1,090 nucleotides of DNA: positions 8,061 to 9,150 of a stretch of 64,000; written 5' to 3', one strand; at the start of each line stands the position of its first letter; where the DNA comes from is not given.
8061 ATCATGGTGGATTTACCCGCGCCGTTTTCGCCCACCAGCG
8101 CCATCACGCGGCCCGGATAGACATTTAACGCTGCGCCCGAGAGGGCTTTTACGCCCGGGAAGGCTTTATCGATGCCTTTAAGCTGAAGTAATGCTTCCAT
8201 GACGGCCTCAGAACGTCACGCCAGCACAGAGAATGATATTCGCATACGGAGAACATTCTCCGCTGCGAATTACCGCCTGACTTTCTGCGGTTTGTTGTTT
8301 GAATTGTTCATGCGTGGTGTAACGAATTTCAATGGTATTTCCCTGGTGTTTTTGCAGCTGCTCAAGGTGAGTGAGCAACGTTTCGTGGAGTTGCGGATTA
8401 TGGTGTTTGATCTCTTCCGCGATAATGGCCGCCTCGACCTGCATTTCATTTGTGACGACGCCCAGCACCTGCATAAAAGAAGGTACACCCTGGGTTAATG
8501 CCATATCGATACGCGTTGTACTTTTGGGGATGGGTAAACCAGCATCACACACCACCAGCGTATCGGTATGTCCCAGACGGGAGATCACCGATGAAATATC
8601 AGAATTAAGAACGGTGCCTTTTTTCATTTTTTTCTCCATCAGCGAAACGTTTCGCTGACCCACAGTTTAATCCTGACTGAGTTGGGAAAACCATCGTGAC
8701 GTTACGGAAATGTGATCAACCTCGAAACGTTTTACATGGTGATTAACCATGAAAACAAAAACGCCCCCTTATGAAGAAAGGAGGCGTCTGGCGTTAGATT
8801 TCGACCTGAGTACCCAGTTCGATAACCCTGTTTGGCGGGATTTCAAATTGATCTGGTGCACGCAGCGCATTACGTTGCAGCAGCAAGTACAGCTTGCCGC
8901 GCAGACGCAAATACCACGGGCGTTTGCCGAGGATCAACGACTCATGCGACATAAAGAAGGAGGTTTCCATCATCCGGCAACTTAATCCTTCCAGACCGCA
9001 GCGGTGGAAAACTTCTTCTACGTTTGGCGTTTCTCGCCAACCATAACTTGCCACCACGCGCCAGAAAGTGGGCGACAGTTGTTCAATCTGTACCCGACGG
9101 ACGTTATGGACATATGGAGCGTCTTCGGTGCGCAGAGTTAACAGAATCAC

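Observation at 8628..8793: Perfect 20-bp palindrome (RbsR operator) abutting the rbsD ribosome-binding site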

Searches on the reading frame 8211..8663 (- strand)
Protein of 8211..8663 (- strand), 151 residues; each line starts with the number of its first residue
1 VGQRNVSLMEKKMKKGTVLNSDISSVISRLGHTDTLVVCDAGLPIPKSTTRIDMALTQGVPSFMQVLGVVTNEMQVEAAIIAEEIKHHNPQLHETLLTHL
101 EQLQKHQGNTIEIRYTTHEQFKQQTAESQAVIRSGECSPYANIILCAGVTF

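Call 29: find_related_loci(query=window:8211-8627:-, collection=genome_contigs, flank=1200)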
Query window:8211-8627:- (139 aa) in genome_contigs; peptide patterns used: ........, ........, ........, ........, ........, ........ (x = any residue, [..] = any of these).
302 stretches matched a pattern; 255 encode a relative of the query (tblastn E <= 1e-3); the best 80 are kept; 80 distinct loci.
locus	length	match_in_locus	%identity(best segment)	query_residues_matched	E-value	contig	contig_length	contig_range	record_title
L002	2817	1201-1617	99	1-139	1e-91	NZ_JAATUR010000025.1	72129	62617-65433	Escherichia coli strain SCPM-O-B-8794 25length=72129, whole genome shotgun sequence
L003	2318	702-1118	96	1-139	1e-90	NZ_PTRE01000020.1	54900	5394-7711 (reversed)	Escherichia sp. MOD1-EC7003 MOD1-EC7003_20_length_54902_cov_136, whole genome shotgun sequence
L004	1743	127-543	96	1-139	1e-91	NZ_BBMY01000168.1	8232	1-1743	Escherichia albertii NBRC 107761 = DSM 17582 strain NBRC 107761, whole genome shotgun sequence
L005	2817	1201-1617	96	1-139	4e-89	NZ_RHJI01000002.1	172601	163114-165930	Escherichia sp. E1V33 1V33_2_consensus, whole genome shotgun sequence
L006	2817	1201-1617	95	1-139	1e-87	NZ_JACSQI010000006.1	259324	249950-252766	Escherichia whittamii strain Sa2BVA5 NODE_6_length_259324_cov_8.836392, whole genome shotgun sequence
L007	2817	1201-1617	92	1-139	4e-87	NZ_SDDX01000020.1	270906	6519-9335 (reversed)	Lelliottia nimipressuralis strain CCUG 25894 CCUG25894T_0000020, whole genome shotgun sequence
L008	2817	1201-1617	92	1-139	2e-86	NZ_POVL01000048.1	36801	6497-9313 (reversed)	Enterobacter sichuanensis strain WCHECL1597 48, whole genome shotgun sequence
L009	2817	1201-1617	91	1-139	7e-86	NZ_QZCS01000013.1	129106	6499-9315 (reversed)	Enterobacter chuandaensis strain 090028 13, whole genome shotgun sequence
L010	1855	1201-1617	91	1-139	3e-89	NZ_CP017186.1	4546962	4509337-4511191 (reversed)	Enterobacter hormaechei subsp. hoffmannii strain DSM 14563 chromosome, complete genome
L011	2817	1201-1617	91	1-139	1e-85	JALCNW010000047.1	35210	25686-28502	MAG: Enterobacter sp. isolate UW_MP_ENTER5_1 Ga0455787_00457, whole genome shotgun sequence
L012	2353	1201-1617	91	1-139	2e-86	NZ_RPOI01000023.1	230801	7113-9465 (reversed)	Citrobacter youngae strain CCUG 30791 citrobacter_youngae_CCUG30791T_0000023, whole genome shotgun sequence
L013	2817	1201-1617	91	1-139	2e-85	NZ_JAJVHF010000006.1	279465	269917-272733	Huaxiibacter chinensis strain 155047 contig00006, whole genome shotgun sequence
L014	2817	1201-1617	91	1-139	1e-85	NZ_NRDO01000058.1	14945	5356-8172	Citrobacter sp. NCU1 contig_58, whole genome shotgun sequence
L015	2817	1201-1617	91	1-139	1e-85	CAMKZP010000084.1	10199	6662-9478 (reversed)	MAG: uncultured Enterobacter sp. isolate SRR10810004_bin.5_metawrap_v1.3.0_MAG genome assembly, contig: ERZ12407369_660,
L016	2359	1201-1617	91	1-139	6e-86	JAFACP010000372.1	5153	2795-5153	MAG: Proteobacteria bacterium isolate OH_SBB_50 k127_968137, whole genome shotgun sequence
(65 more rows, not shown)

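Call 40: search_solved_structures(query=window:8211-8663:-, max_evalue=0.00001, show_alignments=2)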
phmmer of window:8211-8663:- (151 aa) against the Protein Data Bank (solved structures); distinct sequences matched with E-value up to 0.00001: 4.
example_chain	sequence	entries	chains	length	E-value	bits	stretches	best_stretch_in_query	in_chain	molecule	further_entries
3e7n_A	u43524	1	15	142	6.1e-78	262.8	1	12-151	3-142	D-ribose high-affinity transport system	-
1ogc_A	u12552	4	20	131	6.4e-30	107.3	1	13-151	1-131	HIGH AFFINITY RIBOSE TRANSPORT PROTEIN RBSD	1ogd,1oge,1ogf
3p12_A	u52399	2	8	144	2.4e-28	102.2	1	13-151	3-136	D-ribose pyranase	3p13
4a34_A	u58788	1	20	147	2.1e-07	34.5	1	20-150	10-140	RBSD/FUCU TRANSPORT PROTEIN FAMILY PROTEIN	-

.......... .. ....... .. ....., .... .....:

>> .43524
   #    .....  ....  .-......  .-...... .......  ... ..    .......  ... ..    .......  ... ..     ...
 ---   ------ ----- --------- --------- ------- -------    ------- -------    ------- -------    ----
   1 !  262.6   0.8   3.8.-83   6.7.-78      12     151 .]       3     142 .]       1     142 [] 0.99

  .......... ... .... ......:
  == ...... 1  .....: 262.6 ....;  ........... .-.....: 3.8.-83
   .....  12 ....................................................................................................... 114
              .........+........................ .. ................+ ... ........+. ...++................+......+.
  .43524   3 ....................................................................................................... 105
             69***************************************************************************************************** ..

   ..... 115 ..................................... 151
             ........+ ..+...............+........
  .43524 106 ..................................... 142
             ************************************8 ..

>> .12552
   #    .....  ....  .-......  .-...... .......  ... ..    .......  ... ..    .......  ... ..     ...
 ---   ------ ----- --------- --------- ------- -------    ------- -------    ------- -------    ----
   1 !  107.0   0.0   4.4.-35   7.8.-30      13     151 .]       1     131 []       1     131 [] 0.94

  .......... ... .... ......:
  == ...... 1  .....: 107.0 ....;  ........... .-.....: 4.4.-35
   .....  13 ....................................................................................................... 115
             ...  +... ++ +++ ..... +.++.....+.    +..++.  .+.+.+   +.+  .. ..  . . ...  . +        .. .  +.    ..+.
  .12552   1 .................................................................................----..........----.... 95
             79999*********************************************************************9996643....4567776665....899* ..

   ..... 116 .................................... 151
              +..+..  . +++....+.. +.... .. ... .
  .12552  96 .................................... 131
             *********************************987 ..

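Call 52: search_protein_families(proteins=[window:8211-8627:-], library=ncbifam, max_evalue=1e-20)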
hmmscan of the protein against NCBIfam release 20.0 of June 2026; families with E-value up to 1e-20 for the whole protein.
window:8211-8627:- (139 aa): 1 family
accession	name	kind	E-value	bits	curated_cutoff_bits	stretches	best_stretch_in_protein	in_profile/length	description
NF008761.0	PRK11797.1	equivalog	4.2e-66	221.5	93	1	1-139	1-139/139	D-ribose pyranase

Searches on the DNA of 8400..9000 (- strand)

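Call 4: search_dna_similar(query=window:8560-8830:-, collection=ecoli_genomes, mode=near, max_rows=8)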
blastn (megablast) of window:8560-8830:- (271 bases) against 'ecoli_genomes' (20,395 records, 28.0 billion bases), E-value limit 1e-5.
Records with a match: 5412; places in all: 5519; records where one place covers at least 80% of the query: 5316.
Genomes with a match: 5412 of 5426; with a place that covers at least 80% of the query: 5316. Places per genome that has any: lowest 1, median 1, highest 2. On chromosomes: 5519 places; on plasmids: 0.
Best place of each record, by identity: >=99% 3433; 95-99% 1979.
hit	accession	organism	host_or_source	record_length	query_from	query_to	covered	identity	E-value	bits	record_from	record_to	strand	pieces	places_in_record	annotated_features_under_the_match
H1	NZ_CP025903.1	Escherichia coli strain 300709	Homo sapiens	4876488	1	271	100%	100.0%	7e-139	501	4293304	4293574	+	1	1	rbsD: D-ribose pyranase | kup: low affinity potassium transporter Kup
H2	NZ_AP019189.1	Escherichia coli strain M217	Homo sapiens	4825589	1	271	100%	100.0%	7e-139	501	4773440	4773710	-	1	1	rbsD: D-ribose pyranase | kup: low affinity potassium transporter Kup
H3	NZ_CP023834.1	Escherichia coli strain 4/2-1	Homo sapiens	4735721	1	271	100%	100.0%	7e-139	501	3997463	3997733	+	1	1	rbsD: D-ribose pyranase | kup: low affinity potassium transporter Kup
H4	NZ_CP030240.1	Escherichia coli strain ER1709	-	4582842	1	271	100%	100.0%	7e-139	501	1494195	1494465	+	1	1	rbsD: D-ribose pyranase | kup: low affinity potassium transporter Kup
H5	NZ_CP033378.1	Escherichia coli strain L73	goose anus swab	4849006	1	271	100%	100.0%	7e-139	501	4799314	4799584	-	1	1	rbsD: D-ribose pyranase | kup: low affinity potassium transporter Kup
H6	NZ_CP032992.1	Escherichia coli strain W5-6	Jin River water W5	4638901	1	271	100%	100.0%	7e-139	501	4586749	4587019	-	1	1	rbsD: D-ribose pyranase | kup: low affinity potassium transporter Kup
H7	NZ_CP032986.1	Escherichia coli strain BE2-5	egret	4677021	1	271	100%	100.0%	7e-139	501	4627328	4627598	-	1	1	rbsD: D-ribose pyranase | kup: low affinity potassium transporter Kup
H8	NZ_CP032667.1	Escherichia coli str. K-12 substr. MG1655 strain K-12 ...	Laboratory strain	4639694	1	271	100%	100.0%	7e-139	501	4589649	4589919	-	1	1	rbsD: D-ribose pyranase | kup: low affinity potassium transporter Kup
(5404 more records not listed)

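Call 6: get_annotated_region(hit=H8, flank=7000)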
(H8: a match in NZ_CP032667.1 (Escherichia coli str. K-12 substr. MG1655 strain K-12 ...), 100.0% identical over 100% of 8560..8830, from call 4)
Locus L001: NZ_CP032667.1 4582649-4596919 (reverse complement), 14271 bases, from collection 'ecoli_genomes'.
description: Escherichia coli str. K-12 substr. MG1655 strain K-12 chromosome, complete genome
organism: Escherichia coli str. K-12 substr. MG1655 strain K-12 substr. MG1655 (NCBI taxid 511145)
replicon: chromosome; assembly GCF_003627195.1
host: -; source: Laboratory strain; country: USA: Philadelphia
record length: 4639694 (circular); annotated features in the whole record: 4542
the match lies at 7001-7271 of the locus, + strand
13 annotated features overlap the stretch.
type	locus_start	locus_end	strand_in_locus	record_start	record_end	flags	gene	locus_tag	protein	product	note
CDS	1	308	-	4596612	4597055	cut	mioC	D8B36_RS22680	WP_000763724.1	FMN-binding protein MioC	-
CDS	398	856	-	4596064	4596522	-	asnC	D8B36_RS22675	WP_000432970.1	transcriptional regulator AsnC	-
CDS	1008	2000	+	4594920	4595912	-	asnA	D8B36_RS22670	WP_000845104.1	aspartate--ammonia ligase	-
CDS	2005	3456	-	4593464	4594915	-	viaA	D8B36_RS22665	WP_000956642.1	ATPase RavA stimulator ViaA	-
CDS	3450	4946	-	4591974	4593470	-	ravA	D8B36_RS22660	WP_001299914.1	ATPase RavA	-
CDS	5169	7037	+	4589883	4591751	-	kup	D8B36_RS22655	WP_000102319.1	low affinity potassium transporter Kup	-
CDS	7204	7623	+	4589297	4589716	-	rbsD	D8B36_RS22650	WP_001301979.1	D-ribose pyranase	-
CDS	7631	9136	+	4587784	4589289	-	rbsA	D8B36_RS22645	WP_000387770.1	ribose ABC transporter ATP-binding protein RbsA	-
CDS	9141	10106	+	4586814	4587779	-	rbsC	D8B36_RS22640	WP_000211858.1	ribose ABC transporter permease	-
CDS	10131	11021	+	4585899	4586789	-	rbsB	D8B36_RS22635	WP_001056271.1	ribose ABC transporter substrate-binding protein RbsB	-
CDS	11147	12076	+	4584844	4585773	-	rbsK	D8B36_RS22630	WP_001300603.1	ribokinase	-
CDS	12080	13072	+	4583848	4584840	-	rbsR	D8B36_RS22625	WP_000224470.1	ribose operon transcriptional repressor RbsR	-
CDS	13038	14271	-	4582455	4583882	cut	mdtD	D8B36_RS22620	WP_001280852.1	multidrug transporter subunit MdtD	-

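Call 46: search_dna_similar(query=window:8625-8670:-, collection=ecoli_genomes, mode=near, max_rows=12, rows=spread, max_evalue=10)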
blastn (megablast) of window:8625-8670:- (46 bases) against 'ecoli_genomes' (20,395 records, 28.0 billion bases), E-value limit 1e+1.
Records with a match: 5380; places in all: 5383; records where one place covers at least 80% of the query: 5380.
Genomes with a match: 5380 of 5426; with a place that covers at least 80% of the query: 5380. Places per genome that has any: lowest 1, median 1, highest 2. On chromosomes: 5383 places; on plasmids: 0.
Best place of each record, by identity: >=99% 1620; 95-99% 3760.
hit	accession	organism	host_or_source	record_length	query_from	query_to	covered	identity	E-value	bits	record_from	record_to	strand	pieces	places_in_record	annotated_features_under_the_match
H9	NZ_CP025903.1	Escherichia coli strain 300709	Homo sapiens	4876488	1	46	100%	100.0%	6e-15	86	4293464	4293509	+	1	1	rbsD: D-ribose pyranase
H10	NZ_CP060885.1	Escherichia coli strain EC24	Homo sapiens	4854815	1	46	100%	100.0%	6e-15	86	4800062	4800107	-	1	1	rbsD: D-ribose pyranase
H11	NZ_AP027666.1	Escherichia coli strain PSS-04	Homo sapiens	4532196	1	46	100%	100.0%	6e-15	86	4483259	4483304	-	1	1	rbsD: D-ribose pyranase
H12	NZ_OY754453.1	Escherichia coli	-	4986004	1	46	100%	100.0%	6e-15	86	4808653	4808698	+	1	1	rbsD: D-ribose pyranase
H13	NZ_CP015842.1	Escherichia coli O157:H7 strain FRIK2533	water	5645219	1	46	100%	97.8%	3e-13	81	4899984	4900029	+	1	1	rbsD: D-ribose pyranase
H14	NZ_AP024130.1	Escherichia coli strain SI-NP020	Bos taurus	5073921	1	46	100%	97.8%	3e-13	81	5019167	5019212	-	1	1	rbsD: D-ribose pyranase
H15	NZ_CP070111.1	Escherichia coli strain FDAARGOS_1301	Homo sapiens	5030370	1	46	100%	97.8%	3e-13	81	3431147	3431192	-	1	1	rbsD: D-ribose pyranase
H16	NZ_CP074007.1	Escherichia coli strain PD4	Pig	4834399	1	46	100%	97.8%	3e-13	81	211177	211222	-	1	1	rbsD: D-ribose pyranase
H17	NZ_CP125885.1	Escherichia coli strain AHS8C65RI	chicken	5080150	1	46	100%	97.8%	3e-13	81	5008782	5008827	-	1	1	rbsD: D-ribose pyranase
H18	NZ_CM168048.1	Escherichia coli strain UC4315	not applicable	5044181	1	46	100%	97.8%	3e-13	81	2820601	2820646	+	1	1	rbsD: D-ribose pyranase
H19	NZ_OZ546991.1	Escherichia coli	Homo sapiens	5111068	1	46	100%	97.8%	3e-13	81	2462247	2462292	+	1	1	rbsD: D-ribose pyranase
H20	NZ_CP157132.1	Escherichia coli strain UTAK-18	Bos taurus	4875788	1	43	93%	97.7%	1e-11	75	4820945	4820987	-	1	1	rbsD: D-ribose pyranase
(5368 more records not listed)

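Call 47: get_annotated_region(hit=H13, flank=150)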
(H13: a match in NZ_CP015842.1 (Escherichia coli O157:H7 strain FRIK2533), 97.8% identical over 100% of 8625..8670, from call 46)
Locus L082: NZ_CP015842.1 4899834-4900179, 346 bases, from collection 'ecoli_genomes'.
description: Escherichia coli O157:H7 strain FRIK2533 chromosome, complete genome
organism: Escherichia coli O157:H7 strain FRIK2533 (NCBI taxid 83334)
replicon: chromosome; assembly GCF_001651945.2
host: -; source: water; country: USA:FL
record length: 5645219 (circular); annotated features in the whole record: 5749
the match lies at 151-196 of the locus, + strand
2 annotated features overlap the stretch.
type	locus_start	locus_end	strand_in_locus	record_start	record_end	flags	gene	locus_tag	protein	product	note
CDS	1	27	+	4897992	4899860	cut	kup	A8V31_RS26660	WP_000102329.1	low affinity potassium transporter Kup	-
CDS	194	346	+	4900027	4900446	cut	rbsD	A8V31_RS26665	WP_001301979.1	D-ribose pyranase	-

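Call 48: get_annotated_region(hit=H20, flank=150)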
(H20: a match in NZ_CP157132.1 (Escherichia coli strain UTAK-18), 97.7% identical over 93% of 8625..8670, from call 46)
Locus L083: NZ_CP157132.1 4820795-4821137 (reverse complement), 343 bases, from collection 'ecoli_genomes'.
description: Escherichia coli strain UTAK-18 chromosome, complete genome
organism: Escherichia coli strain UTAK-18 (NCBI taxid 562)
replicon: chromosome; assembly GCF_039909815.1
host: Bos taurus; source: culture; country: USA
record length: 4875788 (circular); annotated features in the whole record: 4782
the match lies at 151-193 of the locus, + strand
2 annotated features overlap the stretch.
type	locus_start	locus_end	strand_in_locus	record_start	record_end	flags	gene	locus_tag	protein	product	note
CDS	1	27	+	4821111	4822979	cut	kup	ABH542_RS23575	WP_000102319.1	low affinity potassium transporter Kup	-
CDS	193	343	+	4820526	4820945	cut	rbsD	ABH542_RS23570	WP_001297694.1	D-ribose pyranase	-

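Call 51: search_rna_families(source=window, start=8400, end=9000, threshold=evalue, max_evalue=1)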
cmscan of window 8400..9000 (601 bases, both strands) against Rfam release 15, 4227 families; matches with E-value up to 1: 1.
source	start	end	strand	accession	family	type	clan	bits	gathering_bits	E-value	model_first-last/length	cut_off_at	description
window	8752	8789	-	RF00489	ctRNA_p42d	Gene; antisense;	-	17.4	50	0.69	1-46/46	no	ctRNA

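Call 53: search_dna_similar(query=L082:151-196:+, collection=ecoli_genomes, mode=near, max_rows=3, max_evalue=10)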
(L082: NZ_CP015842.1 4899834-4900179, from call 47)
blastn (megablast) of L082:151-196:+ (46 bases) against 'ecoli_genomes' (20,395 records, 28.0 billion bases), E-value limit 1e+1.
Records with a match: 5379; places in all: 5382; records where one place covers at least 80% of the query: 5379.
Genomes with a match: 5379 of 5426; with a place that covers at least 80% of the query: 5379. Places per genome that has any: lowest 1, median 1, highest 2. On chromosomes: 5382 places; on plasmids: 0.
Best place of each record, by identity: >=99% 3749; 95-99% 1630.
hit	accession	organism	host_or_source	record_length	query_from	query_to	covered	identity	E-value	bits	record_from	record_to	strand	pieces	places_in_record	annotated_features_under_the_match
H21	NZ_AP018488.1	Escherichia coli O157:H7 strain PV15-279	Homo sapiens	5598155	1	46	100%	100.0%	6e-15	86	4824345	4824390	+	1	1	rbsD: D-ribose pyranase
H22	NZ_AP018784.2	Escherichia coli strain SK1144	-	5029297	1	46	100%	100.0%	6e-15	86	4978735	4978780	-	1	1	rbsD: D-ribose pyranase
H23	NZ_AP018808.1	Escherichia coli strain E2865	Bos taurus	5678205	1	46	100%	100.0%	6e-15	86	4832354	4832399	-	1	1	rbsD: D-ribose pyranase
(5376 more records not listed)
